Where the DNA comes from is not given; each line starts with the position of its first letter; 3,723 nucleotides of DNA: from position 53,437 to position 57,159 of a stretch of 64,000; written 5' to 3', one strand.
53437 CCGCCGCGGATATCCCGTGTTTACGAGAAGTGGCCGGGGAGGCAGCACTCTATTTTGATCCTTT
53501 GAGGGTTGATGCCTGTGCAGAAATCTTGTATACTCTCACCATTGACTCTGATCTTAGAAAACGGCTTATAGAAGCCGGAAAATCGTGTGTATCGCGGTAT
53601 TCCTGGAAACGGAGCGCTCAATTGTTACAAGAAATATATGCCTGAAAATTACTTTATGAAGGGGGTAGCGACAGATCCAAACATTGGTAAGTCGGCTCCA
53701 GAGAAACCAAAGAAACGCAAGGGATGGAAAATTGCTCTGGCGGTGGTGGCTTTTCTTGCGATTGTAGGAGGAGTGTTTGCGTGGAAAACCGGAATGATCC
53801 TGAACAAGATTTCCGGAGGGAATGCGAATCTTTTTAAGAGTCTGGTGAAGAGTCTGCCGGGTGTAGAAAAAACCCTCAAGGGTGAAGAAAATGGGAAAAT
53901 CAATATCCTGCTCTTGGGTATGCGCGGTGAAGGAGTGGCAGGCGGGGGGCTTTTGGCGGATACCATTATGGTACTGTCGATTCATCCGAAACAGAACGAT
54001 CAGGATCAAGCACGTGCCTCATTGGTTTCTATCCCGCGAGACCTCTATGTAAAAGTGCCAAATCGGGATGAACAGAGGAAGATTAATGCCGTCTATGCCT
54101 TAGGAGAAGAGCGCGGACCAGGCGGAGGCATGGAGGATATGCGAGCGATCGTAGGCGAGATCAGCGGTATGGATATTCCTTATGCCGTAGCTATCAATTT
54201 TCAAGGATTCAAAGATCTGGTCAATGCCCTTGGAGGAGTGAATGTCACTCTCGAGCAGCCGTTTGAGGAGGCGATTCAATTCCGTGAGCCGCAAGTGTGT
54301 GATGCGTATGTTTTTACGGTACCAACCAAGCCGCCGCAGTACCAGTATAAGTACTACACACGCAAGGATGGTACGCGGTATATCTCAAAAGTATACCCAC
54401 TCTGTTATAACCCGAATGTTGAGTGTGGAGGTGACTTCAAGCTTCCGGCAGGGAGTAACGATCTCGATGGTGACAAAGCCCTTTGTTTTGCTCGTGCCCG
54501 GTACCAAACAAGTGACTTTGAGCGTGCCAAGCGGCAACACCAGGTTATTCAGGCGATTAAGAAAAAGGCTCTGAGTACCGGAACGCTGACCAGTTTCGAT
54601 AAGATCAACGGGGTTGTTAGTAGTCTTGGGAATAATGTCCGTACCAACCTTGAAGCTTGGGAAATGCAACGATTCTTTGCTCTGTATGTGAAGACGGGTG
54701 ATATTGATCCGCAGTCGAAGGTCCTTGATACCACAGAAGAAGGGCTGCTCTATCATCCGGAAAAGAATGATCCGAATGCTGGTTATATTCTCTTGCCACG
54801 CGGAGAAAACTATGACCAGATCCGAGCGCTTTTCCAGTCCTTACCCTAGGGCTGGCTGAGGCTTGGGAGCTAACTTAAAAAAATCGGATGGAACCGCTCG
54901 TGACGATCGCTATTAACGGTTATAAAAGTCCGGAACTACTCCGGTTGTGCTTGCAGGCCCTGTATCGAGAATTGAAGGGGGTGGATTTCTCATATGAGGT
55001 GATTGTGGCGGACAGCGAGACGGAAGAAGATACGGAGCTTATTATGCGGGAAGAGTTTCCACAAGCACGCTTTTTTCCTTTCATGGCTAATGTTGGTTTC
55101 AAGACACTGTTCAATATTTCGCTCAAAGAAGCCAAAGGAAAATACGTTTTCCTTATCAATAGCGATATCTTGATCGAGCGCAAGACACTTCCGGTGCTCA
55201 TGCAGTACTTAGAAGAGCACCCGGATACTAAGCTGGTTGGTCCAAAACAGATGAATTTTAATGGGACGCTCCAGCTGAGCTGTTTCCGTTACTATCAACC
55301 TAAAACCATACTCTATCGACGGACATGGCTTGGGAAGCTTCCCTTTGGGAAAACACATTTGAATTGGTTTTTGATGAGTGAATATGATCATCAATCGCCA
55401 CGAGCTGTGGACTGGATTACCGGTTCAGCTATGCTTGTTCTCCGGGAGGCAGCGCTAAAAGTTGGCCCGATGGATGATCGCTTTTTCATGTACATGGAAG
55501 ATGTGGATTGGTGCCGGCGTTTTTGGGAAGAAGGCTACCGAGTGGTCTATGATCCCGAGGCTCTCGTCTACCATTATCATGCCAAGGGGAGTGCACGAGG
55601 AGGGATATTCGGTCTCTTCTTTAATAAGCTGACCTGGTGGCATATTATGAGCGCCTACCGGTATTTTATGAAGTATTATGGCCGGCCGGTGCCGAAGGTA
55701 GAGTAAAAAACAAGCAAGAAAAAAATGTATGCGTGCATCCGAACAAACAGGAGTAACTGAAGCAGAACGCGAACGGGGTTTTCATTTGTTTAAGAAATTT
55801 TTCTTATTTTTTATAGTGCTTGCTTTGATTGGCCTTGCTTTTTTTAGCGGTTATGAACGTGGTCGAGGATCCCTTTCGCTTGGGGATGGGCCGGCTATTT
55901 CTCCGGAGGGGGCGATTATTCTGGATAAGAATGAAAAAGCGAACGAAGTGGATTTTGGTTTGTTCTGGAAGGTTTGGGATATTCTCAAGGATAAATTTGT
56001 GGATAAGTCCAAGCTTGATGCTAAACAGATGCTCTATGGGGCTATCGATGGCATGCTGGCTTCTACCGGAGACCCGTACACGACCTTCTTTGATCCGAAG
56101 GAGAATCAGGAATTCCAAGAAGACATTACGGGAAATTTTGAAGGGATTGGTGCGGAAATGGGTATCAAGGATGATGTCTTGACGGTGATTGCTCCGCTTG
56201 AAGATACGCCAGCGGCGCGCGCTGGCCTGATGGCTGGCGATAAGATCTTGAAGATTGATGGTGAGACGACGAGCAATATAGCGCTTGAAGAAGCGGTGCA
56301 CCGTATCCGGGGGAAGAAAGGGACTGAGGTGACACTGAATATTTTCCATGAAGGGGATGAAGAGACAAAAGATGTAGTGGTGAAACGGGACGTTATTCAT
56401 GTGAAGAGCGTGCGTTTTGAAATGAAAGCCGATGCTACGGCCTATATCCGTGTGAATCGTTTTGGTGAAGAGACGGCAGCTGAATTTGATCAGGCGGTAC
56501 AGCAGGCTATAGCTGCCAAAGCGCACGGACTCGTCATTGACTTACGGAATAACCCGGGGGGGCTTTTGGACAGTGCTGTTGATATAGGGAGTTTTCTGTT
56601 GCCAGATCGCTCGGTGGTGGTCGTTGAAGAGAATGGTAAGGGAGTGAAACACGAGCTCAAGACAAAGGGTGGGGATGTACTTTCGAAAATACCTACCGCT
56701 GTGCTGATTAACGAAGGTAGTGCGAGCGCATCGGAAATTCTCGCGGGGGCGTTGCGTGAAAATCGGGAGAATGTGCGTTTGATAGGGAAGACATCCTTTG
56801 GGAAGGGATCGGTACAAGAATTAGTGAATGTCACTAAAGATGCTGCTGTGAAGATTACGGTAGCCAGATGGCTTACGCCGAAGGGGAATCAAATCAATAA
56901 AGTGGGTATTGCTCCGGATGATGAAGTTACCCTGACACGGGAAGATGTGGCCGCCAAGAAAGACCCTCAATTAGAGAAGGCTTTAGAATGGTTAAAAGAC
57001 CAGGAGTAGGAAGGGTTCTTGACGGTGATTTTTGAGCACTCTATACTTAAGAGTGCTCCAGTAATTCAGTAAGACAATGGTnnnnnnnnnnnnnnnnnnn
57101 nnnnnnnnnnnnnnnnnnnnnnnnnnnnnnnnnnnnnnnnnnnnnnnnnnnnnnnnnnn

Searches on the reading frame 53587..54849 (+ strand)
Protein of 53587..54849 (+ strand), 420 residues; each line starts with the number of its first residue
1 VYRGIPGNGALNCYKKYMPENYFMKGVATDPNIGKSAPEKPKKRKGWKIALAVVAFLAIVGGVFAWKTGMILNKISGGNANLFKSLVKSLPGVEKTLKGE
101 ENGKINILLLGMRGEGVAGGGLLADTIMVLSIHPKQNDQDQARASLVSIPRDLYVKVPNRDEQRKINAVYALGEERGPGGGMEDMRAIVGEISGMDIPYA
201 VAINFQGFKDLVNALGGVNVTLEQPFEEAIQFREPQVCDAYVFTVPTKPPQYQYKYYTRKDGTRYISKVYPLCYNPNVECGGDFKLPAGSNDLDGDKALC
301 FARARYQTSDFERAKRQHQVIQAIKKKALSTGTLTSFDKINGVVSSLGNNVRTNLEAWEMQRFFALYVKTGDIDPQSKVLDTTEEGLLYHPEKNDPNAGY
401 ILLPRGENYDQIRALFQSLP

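Call 8: search_protein_families(library=pfam, proteins=[window:53587-54849:+])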
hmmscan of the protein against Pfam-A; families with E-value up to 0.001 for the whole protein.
window:53587-54849:+ (420 aa): 1 family
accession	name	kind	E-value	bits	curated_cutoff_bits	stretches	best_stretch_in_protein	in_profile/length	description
PF03816.19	LytR_cpsA_psr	-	3.9e-32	111.9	24.6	1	124-328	2-148/150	LytR_cpsA_psr family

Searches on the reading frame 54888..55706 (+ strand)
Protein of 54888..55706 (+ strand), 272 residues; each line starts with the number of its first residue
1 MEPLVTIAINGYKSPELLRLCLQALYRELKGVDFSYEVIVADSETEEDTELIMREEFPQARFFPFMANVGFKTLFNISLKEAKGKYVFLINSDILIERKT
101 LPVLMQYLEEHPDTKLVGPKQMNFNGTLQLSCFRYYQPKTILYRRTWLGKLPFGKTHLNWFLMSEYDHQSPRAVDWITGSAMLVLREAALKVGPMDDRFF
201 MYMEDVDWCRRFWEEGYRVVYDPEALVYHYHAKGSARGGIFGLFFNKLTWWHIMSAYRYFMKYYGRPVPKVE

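Call 8: search_protein_families(library=pfam, proteins=[window:54888-55706:+])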
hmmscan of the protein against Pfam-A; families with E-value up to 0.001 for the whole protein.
window:54888-55706:+ (272 aa): 3 families
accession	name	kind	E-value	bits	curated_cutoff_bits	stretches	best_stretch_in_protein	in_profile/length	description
PF13641.12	Glyco_tranf_2_3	-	1.7e-12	48.3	27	1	5-233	3-215/230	Glycosyltransferase like family 2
PF00535.33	Glycos_transf_2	-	2.9e-10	40.8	23.3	1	12-153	7-151/168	Glycosyl transferase family 2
PF13632.12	Glyco_trans_2_3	-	6.1e-06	26.6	27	1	145-232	41-126/198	Glycosyl transferase family group 2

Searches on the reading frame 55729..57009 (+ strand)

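Call 8: search_protein_families(library=pfam, proteins=[window:55729-57009:+])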
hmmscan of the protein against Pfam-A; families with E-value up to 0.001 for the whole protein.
window:55729-57009:+ (426 aa): 5 families
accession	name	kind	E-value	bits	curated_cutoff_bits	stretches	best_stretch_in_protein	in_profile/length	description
PF03572.23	Peptidase_S41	-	8.8e-47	159.2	24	1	237-400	2-165/165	Peptidase family S41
PF00595.29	PDZ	-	5.9e-12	46.2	23.2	1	138-205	12-80/81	PDZ domain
PF13180.12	PDZ_2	-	8.6e-11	42.4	27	1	140-216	3-78/80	PDZ domain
PF17820.7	PDZ_6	-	4.1e-09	36.5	27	1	155-203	4-50/54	PDZ domain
PF22694.1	CtpB_N-like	-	2.1e-07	31.7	27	1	74-122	36-82/85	Activating protease CtpB N-terminal domain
